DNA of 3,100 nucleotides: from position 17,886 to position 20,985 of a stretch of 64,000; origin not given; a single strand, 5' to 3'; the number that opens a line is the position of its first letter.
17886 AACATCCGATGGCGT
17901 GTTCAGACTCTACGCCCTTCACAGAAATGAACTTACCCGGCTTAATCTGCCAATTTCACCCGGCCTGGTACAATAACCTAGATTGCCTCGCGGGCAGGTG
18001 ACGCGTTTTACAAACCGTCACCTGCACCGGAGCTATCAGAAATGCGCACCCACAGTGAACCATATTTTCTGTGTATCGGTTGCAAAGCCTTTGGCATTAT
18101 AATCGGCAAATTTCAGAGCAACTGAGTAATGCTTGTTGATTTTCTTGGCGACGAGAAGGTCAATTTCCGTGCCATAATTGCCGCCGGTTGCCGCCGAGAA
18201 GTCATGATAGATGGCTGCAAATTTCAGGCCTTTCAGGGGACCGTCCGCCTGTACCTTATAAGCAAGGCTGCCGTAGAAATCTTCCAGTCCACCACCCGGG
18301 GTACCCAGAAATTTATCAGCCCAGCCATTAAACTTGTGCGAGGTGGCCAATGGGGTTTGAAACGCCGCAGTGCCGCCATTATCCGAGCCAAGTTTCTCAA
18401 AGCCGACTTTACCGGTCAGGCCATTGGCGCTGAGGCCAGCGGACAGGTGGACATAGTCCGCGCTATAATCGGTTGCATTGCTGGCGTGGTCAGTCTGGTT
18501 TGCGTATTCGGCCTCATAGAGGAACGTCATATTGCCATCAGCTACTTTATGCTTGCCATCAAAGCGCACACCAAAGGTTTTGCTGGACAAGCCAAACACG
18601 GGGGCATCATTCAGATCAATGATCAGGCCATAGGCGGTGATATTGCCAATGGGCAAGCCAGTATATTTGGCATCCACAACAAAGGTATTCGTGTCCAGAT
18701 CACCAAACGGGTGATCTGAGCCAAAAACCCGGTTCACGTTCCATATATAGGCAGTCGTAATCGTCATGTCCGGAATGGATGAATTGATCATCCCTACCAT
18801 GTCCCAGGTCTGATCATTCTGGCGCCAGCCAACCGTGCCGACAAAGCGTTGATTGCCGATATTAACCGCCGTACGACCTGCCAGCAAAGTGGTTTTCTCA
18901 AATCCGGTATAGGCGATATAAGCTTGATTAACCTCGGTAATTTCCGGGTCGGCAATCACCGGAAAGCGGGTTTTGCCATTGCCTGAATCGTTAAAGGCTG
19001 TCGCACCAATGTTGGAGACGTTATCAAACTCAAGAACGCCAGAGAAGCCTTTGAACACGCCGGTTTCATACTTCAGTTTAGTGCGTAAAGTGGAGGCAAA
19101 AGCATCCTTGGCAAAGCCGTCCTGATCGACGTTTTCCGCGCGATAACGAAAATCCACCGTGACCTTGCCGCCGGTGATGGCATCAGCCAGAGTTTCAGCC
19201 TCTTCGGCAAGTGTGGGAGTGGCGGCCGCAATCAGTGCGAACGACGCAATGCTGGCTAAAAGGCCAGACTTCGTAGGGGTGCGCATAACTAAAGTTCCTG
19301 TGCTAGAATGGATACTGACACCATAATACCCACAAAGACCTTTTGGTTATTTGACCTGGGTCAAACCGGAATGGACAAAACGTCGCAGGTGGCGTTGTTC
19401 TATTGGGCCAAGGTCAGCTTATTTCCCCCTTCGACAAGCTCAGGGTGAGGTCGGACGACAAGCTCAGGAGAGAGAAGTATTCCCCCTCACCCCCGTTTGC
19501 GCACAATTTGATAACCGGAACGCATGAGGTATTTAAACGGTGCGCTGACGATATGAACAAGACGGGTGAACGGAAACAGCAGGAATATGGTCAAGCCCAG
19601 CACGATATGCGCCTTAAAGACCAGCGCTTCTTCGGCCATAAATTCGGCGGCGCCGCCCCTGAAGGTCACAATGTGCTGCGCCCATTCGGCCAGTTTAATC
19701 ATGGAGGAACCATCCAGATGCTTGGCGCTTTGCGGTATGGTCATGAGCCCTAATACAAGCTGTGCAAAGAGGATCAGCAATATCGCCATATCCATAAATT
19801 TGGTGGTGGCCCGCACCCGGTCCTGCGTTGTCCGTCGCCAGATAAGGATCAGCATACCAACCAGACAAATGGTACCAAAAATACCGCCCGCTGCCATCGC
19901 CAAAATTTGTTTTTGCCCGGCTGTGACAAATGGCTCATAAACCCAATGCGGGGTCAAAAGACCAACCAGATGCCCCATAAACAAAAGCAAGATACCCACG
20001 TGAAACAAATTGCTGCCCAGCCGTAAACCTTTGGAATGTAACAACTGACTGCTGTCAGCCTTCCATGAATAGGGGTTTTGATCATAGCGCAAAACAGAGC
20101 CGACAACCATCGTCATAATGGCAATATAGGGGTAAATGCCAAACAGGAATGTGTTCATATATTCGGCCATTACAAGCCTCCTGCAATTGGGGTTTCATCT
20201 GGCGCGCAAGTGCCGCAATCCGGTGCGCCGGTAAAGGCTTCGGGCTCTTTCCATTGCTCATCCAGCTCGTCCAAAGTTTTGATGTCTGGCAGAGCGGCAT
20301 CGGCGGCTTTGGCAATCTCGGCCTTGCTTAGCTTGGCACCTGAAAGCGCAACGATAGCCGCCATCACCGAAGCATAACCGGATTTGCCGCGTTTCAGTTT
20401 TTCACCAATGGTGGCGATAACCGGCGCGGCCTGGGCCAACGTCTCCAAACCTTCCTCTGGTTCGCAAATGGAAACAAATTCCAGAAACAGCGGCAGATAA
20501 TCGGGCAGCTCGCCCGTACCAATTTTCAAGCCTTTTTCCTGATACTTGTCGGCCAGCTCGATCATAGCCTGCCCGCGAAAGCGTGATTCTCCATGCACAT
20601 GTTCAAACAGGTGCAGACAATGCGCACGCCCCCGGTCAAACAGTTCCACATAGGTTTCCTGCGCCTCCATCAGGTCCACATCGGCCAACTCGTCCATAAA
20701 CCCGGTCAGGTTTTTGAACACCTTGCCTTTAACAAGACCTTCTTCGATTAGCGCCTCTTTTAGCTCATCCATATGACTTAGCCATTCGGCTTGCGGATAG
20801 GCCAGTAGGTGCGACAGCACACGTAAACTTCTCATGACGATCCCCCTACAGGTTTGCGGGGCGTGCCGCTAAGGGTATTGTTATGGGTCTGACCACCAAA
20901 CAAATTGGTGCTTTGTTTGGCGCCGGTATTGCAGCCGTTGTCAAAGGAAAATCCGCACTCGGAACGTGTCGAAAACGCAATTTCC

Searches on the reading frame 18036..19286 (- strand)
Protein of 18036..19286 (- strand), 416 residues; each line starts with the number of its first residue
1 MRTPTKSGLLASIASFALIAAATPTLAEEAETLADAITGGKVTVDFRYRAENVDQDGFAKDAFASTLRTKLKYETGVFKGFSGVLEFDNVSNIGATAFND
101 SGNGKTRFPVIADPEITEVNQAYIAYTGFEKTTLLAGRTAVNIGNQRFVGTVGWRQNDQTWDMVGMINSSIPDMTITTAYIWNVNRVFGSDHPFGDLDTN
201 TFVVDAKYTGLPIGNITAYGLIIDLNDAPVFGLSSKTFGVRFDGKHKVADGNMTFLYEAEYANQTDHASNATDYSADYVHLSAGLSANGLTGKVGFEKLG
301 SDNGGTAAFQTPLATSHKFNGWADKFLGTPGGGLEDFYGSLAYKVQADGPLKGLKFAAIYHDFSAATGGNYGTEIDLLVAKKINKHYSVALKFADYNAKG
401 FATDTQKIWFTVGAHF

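Call 28: search_protein_families(library=pfam, proteins=[window:18036-19286:-], max_evalue=0.001)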
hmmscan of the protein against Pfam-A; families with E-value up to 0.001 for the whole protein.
window:18036-19286:- (416 aa): 1 family
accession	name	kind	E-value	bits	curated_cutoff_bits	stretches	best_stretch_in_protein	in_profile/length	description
PF13372.12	Alginate_exp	-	0.00016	21.1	25.2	0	112-164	71-126/395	Alginate export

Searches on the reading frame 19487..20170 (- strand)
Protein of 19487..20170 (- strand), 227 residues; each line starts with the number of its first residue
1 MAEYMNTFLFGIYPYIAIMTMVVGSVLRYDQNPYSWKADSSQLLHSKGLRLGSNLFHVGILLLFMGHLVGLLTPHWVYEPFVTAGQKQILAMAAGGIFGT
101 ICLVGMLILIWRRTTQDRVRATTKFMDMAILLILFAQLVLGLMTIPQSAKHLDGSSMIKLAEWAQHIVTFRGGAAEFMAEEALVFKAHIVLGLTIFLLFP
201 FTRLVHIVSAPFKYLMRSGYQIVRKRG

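Call 28: search_protein_families(library=pfam, proteins=[window:19487-20170:-], max_evalue=0.001)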
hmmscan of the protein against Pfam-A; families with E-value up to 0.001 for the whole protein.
window:19487-20170:- (227 aa): 1 family
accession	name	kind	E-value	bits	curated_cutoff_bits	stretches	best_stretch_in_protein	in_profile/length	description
PF02665.19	Nitrate_red_gam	-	1e-78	264.3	22.9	1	6-226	1-217/217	Nitrate reductase gamma subunit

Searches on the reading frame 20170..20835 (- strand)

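Call 28: search_protein_families(library=pfam, proteins=[window:20170-20835:-], max_evalue=0.001)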
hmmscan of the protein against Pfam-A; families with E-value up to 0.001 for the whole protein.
window:20170-20835:- (221 aa): 1 family
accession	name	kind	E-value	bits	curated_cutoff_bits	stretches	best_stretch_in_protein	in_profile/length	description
PF02613.20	Nitrate_red_del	-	6.2e-11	42.9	22.2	1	46-145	15-121/136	Nitrate reductase delta subunit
